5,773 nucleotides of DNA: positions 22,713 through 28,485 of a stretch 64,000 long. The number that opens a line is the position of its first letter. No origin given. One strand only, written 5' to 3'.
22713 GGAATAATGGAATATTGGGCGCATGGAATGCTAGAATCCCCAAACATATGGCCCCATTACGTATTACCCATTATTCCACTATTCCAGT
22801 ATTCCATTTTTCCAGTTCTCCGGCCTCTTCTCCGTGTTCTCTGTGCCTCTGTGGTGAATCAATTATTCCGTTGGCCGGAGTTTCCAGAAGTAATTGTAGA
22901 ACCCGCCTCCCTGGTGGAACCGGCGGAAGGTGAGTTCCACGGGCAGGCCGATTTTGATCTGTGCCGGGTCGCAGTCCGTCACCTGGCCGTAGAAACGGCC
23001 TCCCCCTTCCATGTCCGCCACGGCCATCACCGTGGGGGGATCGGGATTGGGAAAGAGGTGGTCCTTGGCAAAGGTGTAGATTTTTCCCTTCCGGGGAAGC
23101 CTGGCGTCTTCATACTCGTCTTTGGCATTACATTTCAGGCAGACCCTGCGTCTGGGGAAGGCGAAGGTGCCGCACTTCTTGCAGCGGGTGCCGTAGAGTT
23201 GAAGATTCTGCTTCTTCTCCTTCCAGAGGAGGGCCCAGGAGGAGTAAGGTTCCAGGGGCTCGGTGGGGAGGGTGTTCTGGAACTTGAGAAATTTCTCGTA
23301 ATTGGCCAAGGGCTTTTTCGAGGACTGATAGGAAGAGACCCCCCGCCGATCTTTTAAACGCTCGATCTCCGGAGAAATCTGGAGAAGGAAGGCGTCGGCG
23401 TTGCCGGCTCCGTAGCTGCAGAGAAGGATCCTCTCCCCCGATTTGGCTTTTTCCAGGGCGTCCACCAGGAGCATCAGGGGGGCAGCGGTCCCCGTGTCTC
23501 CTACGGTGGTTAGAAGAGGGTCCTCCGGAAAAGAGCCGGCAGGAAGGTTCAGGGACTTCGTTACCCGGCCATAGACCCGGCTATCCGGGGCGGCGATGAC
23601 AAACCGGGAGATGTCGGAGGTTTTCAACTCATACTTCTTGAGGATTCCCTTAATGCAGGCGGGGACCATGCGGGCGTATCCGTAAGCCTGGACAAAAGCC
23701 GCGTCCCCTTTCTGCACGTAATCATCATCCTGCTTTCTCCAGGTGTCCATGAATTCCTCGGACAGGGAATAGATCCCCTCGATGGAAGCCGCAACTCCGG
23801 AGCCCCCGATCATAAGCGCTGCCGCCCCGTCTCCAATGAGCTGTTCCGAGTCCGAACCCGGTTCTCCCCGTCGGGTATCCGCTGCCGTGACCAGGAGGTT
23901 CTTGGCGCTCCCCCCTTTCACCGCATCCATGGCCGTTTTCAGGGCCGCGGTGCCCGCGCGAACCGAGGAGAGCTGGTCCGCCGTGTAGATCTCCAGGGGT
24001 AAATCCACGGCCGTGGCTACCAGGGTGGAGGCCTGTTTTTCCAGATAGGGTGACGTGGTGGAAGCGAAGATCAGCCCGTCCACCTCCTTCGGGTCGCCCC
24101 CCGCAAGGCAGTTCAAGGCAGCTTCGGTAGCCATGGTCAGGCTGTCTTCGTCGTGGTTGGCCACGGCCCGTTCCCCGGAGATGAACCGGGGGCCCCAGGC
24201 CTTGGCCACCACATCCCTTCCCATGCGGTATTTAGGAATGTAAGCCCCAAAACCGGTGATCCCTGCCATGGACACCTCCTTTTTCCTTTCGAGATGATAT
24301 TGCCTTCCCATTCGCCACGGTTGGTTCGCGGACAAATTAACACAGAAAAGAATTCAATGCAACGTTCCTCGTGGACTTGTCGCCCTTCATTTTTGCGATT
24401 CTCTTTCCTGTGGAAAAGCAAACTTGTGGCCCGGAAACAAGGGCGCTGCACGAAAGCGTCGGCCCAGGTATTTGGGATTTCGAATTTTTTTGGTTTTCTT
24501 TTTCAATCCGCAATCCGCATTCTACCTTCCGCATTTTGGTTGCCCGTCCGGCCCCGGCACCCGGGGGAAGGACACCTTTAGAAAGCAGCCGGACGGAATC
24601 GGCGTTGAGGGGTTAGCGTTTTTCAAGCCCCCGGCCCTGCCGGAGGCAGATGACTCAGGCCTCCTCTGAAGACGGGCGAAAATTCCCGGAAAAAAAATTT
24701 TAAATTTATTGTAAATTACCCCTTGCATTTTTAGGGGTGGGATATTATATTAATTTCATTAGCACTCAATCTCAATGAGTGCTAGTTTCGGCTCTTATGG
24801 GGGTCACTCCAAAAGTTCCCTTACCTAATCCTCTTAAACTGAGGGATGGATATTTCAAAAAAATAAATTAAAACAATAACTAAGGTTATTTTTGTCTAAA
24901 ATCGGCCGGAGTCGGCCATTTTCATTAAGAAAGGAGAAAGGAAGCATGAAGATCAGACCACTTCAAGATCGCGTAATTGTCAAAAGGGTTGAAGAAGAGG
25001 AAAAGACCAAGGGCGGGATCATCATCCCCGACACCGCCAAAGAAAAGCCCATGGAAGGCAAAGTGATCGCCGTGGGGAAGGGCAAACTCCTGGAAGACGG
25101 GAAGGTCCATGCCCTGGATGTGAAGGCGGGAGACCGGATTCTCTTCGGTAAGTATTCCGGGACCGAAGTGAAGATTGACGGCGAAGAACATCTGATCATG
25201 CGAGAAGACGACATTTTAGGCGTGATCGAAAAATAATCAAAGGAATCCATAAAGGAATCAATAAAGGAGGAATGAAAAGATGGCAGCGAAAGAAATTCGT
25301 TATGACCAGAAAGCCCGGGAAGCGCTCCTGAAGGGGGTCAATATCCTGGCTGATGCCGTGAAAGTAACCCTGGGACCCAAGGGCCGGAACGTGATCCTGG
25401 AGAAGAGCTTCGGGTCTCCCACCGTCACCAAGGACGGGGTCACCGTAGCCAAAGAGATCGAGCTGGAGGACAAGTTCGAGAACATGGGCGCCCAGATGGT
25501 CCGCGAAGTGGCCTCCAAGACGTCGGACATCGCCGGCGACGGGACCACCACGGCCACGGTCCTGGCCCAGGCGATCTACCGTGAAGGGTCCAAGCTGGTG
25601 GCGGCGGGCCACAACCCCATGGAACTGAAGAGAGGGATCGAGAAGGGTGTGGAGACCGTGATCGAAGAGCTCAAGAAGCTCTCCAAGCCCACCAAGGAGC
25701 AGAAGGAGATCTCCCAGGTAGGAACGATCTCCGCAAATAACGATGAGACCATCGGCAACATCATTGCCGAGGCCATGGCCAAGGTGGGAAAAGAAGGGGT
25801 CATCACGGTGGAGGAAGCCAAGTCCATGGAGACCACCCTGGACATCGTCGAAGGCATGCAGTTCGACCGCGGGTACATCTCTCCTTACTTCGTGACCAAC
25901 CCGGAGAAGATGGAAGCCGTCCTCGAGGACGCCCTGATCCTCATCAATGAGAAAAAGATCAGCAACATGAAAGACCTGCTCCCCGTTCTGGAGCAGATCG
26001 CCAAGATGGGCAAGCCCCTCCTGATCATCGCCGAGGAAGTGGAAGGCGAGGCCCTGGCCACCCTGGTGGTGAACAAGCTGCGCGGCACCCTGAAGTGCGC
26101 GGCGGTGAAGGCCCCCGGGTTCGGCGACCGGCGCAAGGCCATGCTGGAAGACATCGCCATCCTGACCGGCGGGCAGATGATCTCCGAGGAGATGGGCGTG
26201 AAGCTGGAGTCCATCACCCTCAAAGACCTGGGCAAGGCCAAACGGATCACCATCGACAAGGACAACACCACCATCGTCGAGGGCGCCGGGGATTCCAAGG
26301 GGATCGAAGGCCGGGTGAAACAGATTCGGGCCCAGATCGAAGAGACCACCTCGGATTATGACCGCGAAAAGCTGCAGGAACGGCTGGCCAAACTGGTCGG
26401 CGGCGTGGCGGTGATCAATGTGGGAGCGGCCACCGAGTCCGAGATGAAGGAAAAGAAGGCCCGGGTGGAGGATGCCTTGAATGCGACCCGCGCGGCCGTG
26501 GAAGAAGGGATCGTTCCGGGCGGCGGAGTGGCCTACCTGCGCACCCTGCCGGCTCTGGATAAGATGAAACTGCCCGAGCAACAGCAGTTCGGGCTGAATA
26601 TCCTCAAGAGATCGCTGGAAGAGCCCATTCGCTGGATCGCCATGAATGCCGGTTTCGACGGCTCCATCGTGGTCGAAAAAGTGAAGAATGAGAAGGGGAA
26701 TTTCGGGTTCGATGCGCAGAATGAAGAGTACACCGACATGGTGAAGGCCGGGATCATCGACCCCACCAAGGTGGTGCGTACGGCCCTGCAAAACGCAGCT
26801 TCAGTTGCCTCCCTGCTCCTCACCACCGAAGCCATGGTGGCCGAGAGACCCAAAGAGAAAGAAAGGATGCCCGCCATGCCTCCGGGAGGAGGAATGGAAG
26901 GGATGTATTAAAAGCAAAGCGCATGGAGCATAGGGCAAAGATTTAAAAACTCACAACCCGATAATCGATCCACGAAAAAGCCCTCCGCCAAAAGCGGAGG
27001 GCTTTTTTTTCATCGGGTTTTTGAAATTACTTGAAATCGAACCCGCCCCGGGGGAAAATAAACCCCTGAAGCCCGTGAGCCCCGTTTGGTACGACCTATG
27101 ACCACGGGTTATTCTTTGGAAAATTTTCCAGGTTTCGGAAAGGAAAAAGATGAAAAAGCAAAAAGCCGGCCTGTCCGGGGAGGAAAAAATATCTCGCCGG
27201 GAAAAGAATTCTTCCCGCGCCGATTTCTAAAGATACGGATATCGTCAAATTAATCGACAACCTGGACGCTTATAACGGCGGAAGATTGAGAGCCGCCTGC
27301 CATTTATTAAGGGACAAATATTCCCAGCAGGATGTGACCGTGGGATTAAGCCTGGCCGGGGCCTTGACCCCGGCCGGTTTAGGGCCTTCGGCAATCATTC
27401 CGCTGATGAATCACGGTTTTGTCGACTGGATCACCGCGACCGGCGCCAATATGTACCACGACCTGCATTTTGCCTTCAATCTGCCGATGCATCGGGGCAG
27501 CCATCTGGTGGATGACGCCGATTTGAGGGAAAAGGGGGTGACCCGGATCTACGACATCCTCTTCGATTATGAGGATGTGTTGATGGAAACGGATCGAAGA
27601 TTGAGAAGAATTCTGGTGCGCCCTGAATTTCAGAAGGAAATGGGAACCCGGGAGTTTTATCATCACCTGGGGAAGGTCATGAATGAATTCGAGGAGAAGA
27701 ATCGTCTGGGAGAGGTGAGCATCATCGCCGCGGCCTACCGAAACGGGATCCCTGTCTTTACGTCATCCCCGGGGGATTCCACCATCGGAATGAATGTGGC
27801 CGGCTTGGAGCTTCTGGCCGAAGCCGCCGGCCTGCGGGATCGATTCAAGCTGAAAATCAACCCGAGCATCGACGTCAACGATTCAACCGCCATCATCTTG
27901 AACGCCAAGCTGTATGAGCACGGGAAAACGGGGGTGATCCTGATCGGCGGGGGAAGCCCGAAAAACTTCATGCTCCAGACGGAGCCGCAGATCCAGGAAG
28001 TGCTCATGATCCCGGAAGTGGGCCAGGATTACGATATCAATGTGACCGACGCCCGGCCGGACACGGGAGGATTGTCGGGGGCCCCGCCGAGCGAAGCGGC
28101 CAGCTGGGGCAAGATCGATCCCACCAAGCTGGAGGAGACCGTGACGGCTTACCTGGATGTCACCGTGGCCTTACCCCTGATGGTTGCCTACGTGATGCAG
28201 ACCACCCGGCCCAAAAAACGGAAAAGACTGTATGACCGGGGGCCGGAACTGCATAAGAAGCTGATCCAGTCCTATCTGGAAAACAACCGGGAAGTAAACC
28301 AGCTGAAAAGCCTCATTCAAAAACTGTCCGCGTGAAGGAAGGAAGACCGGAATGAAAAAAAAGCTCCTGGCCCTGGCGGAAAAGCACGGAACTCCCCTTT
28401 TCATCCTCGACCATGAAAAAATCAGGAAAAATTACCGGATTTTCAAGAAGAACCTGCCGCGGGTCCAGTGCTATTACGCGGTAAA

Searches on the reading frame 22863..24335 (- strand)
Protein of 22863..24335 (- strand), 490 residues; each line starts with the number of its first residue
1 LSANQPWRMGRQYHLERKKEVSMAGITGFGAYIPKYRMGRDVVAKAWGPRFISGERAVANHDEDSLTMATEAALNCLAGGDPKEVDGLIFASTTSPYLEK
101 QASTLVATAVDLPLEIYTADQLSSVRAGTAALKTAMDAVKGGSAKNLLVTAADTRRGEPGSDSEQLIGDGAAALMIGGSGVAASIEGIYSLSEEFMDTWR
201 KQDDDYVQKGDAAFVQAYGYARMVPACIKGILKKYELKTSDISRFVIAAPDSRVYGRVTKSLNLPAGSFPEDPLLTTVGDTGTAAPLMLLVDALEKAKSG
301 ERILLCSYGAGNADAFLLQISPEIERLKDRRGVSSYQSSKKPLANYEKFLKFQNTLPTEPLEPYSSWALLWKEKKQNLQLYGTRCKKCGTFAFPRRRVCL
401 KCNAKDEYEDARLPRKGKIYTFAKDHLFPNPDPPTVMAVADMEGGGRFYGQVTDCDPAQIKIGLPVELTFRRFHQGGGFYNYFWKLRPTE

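Call 27: search_protein_families(library=pfam, proteins=[window:22863-24335:-], max_evalue=0.0001)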
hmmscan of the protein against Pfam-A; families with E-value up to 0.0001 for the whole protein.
window:22863-24335:- (490 aa): 3 families
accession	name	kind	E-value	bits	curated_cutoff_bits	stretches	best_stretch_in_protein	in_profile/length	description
PF01796.24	OB_ChsH2_C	-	4.2e-11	43.1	27.1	1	412-471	3-65/65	ChsH2, C-terminal OB-fold domain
PF08541.16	ACP_syn_III_C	-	1.7e-08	35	26.6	1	232-312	1-81/90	3-Oxoacyl-[acyl-carrier-protein (ACP)] synthase III C terminal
PF12172.15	zf-ChsH2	-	2e-07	31.1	23.2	1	379-402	8-31/37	ChsH2, rubredoxin-like zinc ribbon domain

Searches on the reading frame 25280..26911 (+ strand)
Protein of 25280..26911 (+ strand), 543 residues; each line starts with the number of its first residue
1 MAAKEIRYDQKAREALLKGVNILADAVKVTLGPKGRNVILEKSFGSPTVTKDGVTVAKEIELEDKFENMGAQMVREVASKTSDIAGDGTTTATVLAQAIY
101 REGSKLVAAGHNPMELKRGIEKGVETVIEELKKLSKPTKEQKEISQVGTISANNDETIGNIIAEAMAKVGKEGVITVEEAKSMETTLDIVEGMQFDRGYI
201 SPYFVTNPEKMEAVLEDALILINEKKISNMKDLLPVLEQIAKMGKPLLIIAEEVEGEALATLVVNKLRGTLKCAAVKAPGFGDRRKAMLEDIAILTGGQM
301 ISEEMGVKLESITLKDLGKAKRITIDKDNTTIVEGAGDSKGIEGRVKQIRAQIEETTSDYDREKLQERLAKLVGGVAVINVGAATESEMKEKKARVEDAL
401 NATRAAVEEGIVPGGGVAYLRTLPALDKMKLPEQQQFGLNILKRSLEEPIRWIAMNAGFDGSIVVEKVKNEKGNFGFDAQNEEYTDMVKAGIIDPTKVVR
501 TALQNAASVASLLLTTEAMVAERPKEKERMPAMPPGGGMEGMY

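Call 27: search_protein_families(library=pfam, proteins=[window:25280-26911:+], max_evalue=0.0001)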
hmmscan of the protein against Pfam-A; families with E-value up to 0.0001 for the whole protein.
window:25280-26911:+ (543 aa): 1 family
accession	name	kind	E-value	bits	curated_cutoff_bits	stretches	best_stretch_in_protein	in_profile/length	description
PF00118.29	Cpn60_TCP1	-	8.8e-84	282.4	34.3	1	23-523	1-489/490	TCP-1/cpn60 chaperonin family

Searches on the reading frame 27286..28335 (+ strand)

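Call 27: search_protein_families(library=pfam, proteins=[window:27286-28335:+], max_evalue=0.0001)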
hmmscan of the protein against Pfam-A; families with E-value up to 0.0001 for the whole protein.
window:27286-28335:+ (349 aa): 1 family
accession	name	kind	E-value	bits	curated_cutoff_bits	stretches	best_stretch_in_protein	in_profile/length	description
PF01916.23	DS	-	4.5e-63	213.7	27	1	3-302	18-287/288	Deoxyhypusine synthase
